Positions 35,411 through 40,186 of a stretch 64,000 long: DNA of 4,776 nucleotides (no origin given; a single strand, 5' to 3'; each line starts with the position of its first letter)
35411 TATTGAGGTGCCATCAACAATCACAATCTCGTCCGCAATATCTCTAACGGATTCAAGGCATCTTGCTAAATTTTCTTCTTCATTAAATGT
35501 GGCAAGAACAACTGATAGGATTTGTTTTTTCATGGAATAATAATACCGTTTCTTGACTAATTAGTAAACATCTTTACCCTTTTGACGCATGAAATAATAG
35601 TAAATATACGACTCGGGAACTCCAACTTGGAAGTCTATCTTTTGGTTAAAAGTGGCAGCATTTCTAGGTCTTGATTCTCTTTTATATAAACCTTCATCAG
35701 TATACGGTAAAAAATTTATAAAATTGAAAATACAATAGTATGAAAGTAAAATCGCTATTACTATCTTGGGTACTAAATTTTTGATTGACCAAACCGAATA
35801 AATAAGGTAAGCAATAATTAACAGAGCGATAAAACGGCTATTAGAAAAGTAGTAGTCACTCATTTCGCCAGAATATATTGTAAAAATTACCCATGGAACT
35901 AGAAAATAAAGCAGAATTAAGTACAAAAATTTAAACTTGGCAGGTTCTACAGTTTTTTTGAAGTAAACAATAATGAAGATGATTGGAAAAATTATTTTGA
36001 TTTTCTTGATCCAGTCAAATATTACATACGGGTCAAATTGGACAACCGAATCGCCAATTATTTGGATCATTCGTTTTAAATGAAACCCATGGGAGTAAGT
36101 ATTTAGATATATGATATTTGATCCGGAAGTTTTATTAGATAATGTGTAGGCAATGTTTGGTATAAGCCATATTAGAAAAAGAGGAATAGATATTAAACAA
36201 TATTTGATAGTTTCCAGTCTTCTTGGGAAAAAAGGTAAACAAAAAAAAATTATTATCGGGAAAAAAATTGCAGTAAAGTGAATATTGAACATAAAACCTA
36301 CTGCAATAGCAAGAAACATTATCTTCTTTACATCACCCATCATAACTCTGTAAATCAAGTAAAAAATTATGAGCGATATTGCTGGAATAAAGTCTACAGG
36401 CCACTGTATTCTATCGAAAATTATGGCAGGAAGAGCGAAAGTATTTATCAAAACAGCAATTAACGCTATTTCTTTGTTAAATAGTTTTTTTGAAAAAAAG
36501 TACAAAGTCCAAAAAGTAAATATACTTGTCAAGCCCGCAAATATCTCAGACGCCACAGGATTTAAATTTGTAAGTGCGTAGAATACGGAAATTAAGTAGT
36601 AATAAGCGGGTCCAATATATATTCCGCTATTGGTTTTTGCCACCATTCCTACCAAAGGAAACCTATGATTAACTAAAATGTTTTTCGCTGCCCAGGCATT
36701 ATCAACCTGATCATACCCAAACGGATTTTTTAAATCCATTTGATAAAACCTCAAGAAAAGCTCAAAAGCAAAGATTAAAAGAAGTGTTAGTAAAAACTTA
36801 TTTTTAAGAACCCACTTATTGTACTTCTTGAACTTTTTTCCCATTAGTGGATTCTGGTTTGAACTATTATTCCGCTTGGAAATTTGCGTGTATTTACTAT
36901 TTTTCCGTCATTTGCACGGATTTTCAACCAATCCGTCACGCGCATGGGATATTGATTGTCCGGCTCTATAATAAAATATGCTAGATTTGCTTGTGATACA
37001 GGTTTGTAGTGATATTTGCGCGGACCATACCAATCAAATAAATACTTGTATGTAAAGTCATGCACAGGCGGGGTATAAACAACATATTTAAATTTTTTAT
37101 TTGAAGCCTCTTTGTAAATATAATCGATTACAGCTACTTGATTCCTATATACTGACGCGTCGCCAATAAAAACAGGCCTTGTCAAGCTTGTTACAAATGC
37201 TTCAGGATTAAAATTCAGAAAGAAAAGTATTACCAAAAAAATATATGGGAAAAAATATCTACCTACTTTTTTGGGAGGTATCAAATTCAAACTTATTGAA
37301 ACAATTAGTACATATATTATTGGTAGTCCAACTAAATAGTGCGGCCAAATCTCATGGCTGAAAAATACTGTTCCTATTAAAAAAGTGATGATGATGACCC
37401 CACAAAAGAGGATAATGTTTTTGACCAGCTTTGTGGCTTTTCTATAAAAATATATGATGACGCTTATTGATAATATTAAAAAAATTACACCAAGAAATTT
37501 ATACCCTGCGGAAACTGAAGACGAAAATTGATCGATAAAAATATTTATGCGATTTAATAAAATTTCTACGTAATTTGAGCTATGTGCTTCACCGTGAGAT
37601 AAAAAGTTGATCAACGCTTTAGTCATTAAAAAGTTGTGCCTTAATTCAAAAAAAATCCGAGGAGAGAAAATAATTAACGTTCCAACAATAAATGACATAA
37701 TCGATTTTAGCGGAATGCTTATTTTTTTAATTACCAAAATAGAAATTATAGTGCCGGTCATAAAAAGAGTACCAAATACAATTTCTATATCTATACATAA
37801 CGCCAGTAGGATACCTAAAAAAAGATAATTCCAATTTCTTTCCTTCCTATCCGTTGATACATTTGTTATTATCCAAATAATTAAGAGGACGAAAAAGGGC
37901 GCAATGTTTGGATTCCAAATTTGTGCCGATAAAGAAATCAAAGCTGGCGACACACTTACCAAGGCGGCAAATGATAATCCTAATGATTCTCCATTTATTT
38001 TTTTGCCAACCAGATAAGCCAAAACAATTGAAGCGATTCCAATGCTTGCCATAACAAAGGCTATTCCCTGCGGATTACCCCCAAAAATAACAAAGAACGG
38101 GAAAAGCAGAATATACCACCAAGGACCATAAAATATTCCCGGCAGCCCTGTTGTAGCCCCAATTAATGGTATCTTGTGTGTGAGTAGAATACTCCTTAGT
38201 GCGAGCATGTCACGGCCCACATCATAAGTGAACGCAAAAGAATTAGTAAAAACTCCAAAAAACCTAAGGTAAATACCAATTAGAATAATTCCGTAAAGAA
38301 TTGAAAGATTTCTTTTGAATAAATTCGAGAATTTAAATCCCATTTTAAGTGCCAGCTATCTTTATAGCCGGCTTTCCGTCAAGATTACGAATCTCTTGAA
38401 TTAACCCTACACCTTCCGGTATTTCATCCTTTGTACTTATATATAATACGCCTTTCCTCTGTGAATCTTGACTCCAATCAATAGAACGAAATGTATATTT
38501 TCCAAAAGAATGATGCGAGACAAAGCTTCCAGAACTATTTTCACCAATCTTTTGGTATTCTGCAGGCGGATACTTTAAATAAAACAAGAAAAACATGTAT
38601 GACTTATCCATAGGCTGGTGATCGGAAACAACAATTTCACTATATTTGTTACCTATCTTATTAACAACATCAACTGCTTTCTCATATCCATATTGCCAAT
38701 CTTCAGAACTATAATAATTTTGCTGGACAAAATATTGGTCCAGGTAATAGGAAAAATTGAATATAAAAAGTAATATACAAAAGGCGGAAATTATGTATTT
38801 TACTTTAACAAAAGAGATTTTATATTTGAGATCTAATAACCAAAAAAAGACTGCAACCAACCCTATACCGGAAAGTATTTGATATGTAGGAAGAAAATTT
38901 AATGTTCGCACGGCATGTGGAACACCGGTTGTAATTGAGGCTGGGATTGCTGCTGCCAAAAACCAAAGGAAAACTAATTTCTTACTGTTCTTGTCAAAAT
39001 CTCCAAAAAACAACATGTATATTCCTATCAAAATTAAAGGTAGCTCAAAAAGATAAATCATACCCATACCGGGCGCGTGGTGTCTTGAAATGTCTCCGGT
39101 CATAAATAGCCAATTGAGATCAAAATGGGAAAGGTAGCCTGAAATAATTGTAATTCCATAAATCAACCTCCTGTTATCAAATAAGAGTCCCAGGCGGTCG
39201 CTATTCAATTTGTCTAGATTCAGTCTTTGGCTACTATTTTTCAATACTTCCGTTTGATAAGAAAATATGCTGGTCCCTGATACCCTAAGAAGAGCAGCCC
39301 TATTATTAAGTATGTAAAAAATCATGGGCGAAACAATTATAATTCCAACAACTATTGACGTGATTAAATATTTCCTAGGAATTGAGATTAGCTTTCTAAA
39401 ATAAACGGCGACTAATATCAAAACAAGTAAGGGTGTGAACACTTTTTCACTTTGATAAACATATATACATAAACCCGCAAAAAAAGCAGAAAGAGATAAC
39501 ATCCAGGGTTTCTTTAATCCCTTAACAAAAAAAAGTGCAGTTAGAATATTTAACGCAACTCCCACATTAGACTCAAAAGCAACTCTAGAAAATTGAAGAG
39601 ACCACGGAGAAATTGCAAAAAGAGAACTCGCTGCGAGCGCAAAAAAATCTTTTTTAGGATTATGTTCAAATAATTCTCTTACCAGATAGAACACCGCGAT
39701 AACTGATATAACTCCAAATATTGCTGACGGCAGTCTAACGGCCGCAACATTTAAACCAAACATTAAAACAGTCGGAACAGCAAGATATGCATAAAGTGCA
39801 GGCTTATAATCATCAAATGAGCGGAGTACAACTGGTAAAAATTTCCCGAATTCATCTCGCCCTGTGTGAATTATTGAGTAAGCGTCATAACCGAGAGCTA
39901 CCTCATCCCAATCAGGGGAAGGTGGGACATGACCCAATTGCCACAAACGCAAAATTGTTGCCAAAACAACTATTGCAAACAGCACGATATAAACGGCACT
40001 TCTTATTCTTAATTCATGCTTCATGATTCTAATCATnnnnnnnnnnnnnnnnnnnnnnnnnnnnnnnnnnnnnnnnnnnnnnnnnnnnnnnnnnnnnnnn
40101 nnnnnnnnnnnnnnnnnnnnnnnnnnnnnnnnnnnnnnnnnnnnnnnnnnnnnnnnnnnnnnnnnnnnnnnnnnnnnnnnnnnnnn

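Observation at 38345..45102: A tandem quadruplication of PMT/ArnT-like GT-C genes.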

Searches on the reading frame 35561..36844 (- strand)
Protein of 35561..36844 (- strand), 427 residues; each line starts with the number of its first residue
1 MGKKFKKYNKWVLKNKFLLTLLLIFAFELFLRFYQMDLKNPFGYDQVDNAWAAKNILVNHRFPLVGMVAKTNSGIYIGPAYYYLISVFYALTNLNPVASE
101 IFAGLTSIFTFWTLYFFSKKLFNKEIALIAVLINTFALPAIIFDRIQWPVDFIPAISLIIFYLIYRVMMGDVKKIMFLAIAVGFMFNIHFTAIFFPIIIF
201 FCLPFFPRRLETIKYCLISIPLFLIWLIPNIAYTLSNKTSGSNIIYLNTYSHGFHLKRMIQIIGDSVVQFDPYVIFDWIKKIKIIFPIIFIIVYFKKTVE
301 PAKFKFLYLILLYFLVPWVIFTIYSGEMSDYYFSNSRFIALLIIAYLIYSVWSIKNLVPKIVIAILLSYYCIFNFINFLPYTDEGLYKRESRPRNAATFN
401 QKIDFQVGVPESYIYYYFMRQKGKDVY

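Call 5: search_protein_families(library=pfam, proteins=[window:35561-36844:-], max_evalue=0.01)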
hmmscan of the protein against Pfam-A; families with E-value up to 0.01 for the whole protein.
window:35561-36844:- (427 aa): 1 family
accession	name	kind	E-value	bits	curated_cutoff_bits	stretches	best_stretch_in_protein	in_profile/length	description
PF13231.12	PMT_2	-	3.8e-08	34.1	26.1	1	79-232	4-159/160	Dolichyl-phosphate-mannose-protein mannosyltransferase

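Call 23: search_protein_families(library=ncbifam, proteins=[window:35561-36844:-], max_evalue=0.001)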
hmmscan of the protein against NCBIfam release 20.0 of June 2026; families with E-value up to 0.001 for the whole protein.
window:35561-36844:- (427 aa): 0 families

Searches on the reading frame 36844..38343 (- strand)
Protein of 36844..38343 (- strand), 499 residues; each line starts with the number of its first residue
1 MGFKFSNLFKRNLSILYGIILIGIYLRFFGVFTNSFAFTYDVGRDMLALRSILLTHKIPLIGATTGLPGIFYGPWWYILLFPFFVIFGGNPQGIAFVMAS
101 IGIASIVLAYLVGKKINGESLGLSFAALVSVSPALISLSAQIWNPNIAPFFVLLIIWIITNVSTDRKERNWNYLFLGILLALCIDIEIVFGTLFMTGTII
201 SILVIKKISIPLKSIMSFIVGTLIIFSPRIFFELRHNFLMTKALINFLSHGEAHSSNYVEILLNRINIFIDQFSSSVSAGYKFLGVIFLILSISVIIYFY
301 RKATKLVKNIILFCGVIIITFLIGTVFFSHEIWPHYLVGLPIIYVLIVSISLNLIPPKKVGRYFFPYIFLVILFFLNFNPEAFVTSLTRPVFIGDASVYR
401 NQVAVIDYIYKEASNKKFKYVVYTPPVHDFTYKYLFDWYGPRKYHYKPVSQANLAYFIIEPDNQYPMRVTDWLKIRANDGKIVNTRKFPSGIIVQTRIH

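Call 5: search_protein_families(library=pfam, proteins=[window:36844-38343:-], max_evalue=0.01)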
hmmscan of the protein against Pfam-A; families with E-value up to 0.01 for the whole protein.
window:36844-38343:- (499 aa): 1 family
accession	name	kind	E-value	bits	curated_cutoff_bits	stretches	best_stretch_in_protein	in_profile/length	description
PF13231.12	PMT_2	-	7.9e-07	29.8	26.1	1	83-230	13-158/160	Dolichyl-phosphate-mannose-protein mannosyltransferase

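Call 23: search_protein_families(library=ncbifam, proteins=[window:36844-38343:-], max_evalue=0.001)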
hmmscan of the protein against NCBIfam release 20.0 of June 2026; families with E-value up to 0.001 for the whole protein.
window:36844-38343:- (499 aa): 0 families

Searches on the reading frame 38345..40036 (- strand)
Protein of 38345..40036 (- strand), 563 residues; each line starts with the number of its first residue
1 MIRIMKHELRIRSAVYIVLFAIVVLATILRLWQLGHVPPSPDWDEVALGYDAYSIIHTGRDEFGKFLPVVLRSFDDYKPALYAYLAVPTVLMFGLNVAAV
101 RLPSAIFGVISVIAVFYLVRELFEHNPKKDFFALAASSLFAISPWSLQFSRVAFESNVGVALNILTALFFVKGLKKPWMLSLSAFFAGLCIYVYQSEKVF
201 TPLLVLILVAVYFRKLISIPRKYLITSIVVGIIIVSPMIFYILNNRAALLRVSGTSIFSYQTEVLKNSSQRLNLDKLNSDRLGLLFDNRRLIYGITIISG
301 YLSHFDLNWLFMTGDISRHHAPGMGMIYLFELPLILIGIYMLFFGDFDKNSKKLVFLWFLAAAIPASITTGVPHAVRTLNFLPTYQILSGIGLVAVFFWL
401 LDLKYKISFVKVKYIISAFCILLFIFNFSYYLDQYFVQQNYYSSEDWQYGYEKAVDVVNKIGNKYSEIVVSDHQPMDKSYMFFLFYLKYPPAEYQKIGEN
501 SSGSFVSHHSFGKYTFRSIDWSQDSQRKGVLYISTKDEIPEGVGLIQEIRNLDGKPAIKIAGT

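Call 5: search_protein_families(library=pfam, proteins=[window:38345-40036:-], max_evalue=0.01)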
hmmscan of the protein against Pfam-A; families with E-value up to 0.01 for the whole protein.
window:38345-40036:- (563 aa): 1 family
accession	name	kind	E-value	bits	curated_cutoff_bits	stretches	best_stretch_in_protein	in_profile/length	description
PF13231.12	PMT_2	-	2.9e-11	44.3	26.1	1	78-240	2-159/160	Dolichyl-phosphate-mannose-protein mannosyltransferase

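Call 14: search_solved_structures(query=A1, max_evalue=1, show_alignments=2)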
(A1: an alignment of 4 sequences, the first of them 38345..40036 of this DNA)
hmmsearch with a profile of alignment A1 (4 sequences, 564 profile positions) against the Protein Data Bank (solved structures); distinct sequences matched with E-value up to 1: 5.
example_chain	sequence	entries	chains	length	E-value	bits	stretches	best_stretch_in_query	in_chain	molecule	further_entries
5ezm_A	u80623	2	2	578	0.033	15.9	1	73-237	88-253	4-amino-4-deoxy-L-arabinose transferase or related glycosyltransferases of PMT family | 4-amino-4-deoxy-L-arabinose (L-Ara4N) transferase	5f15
5coz_A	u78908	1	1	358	0.096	14.4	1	419-516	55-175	Uncharacterized protein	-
6r7u_A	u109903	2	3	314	0.62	11.7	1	229-290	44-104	Mirolysin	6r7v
6r7w_A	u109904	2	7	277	0.78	11.4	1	230-290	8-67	Mirolysin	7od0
6cfw_G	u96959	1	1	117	0.98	11.1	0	322-424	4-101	Monovalent cation/H+ antiporter subunit C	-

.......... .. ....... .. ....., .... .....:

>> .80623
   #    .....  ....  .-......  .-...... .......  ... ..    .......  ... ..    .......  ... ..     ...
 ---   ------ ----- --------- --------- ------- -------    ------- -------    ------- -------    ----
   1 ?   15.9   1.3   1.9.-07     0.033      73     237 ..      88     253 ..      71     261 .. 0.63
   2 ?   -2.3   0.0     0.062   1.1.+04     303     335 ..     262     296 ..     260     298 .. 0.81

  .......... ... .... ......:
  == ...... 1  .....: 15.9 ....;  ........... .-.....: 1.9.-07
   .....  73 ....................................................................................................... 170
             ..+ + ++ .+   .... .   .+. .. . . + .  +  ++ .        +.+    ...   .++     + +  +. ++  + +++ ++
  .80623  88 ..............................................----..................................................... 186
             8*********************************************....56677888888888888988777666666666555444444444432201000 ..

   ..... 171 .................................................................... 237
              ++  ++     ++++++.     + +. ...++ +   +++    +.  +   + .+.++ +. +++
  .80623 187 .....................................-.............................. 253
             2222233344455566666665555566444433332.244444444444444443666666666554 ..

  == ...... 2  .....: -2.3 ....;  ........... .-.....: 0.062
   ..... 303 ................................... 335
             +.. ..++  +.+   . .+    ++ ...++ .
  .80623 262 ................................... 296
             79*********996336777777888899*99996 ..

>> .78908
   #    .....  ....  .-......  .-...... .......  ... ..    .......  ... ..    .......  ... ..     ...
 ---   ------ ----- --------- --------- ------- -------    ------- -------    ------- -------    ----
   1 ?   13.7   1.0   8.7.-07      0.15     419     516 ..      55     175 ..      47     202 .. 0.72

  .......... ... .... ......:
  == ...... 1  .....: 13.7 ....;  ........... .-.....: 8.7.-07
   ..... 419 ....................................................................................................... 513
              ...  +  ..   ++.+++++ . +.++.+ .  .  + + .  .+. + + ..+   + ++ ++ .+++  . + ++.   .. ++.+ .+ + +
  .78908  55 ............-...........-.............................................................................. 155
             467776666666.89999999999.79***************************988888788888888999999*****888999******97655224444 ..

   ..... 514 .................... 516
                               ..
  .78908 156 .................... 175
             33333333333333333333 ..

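Call 15: find_related_loci(query=A1, collection=genome_contigs, flank=10000)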
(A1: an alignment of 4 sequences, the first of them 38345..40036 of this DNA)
Query A1 (563 aa) in genome_contigs; peptide patterns used: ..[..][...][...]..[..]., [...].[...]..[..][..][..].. (x = any residue, [..] = any of these).
599 stretches matched a pattern (row limit reached: there are more); 475 encode a relative of the query (tblastn E <= 1e-3); the best 80 are kept; 80 distinct loci.
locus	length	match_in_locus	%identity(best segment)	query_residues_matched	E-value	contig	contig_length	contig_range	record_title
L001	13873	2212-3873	67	9-562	0e+0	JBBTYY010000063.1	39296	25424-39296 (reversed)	MAG: Patescibacteria group bacterium isolate H52-bin050_1 H52_bin050_1_000000000063, whole genome shotgun sequence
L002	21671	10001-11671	66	1-563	0e+0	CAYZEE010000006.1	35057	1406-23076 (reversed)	MAG TPA_asm: uncultured Gammaproteobacteria bacterium isolate SRP271791_co2_53 genome assembly, contig: NODE_197_length_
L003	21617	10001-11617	67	26-563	0e+0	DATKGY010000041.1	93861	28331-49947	MAG TPA_asm: Patescibacteria group bacterium isolate SMAG_U14563 k141_66149, whole genome shotgun sequence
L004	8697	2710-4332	67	26-563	0e+0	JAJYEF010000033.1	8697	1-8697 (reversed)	MAG: bacterium isolate DBS1-1.bin22 NODE_15178_length_8697_cov_2.761027, whole genome shotgun sequence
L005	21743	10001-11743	63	8-563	0e+0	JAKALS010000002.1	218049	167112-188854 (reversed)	MAG: bacterium isolate WY5.bin132 NODE_67_length_218049_cov_6.550582, whole genome shotgun sequence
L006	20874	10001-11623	66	17-563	0e+0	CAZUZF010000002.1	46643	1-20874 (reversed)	MAG TPA_asm: uncultured Gammaproteobacteria bacterium isolate binchicken_co38_1268 genome assembly, contig: NODE_1679_le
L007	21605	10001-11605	68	24-563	0e+0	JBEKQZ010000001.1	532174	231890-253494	MAG: Candidatus Levyibacteriota bacterium isolate SPRUCE 49 SPRUCE_49_1, whole genome shotgun sequence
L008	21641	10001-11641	66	12-563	0e+0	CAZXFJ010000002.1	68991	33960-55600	MAG TPA_asm: uncultured Gammaproteobacteria bacterium isolate SRP292972_co1_15 genome assembly, contig: NODE_304_length_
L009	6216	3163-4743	65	30-563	0e+0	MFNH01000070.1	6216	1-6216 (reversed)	MAG: Candidatus Levybacteria bacterium RBG_16_35_11 RBG_16_scaffold_93405, whole genome shotgun sequence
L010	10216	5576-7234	65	17-563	0e+0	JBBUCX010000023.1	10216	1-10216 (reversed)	MAG: Patescibacteria group bacterium isolate H51-bin115_1 H51_bin115_1_000000000023, whole genome shotgun sequence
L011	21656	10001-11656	61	12-563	0e+0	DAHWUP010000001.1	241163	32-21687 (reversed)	MAG TPA_asm: Candidatus Levyibacteriota bacterium isolate clean1537 NODE_1_length_241163_cov_9.246451, whole genome shot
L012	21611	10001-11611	63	28-563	0e+0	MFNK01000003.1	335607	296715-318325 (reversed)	MAG: Candidatus Levybacteria bacterium RIFCSPHIGHO2_01_FULL_36_15b rifcsphigho2_01_scaffold_16, whole genome shotgun seq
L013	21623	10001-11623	60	12-563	0e+0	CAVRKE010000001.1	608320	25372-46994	MAG: Candidatus Levybacteria bacterium isolate MFD01476.bin.1.95 genome assembly, contig: contig_20563, whole genome sho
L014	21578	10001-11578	61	27-563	0e+0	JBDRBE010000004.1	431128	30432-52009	MAG: Candidatus Levyibacteriota bacterium isolate MEGAHIT-group-1.104 k141_1245768, whole genome shotgun sequence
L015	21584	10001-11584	62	26-560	0e+0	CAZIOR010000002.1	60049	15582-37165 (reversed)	MAG TPA_asm: uncultured Gammaproteobacteria bacterium isolate SRP298887_co1_352 genome assembly, contig: NODE_280_length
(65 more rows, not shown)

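Call 23: search_protein_families(library=ncbifam, proteins=[window:38345-40036:-], max_evalue=0.001)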
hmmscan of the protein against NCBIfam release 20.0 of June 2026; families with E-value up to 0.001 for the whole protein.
window:38345-40036:- (563 aa): 0 families

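Call 38: search_protein_representatives(alignment_id=A1)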
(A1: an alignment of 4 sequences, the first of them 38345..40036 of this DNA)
Query: 4 sequences, 564 profile positions. Proteins with E-value up to 0.001 (for the whole library): 30788; up to 1e-10: 14285; up to 1e-30: 5556. The best 150 are listed.
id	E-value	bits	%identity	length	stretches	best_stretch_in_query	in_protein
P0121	8.6e-188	641.8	-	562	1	14-561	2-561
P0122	1.1e-174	598.5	-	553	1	1-560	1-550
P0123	2.8e-170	584.1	-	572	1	8-562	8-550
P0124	3.5e-160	550.7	-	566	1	8-562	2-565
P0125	2.1e-157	541.5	-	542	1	7-560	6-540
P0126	7.1e-157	539.8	-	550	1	13-562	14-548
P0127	7.2e-155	533.2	-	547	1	7-559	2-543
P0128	1.5e-151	522.3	-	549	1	6-562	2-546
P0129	2.9e-150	517.9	-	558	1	5-561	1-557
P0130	9.2e-150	516.3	-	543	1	7-562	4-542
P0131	3.0e-149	514.6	-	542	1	5-549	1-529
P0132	1.3e-148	512.5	-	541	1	6-561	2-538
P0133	1.5e-146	505.7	-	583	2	125-560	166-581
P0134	7.1e-146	503.5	-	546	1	10-562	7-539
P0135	9.8e-145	499.7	-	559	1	8-558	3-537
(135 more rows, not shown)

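Call 58: list_cluster_members(proteins=[window:38345-40036:-, window:40033-41682:-, window:41684-43393:-, window:43390-45102:-])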
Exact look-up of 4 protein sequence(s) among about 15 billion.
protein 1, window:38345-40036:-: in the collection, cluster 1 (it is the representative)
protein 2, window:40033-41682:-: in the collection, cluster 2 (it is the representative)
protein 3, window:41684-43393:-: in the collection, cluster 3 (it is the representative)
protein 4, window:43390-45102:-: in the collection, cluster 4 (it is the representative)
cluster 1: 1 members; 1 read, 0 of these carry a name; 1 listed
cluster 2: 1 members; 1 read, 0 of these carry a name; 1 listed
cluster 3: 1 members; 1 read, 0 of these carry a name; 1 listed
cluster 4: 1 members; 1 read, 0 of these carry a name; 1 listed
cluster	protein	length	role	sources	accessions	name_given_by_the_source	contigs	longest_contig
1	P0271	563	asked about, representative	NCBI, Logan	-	-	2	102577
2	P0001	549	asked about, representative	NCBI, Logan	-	-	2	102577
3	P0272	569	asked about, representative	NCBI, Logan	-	-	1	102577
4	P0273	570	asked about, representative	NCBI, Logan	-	-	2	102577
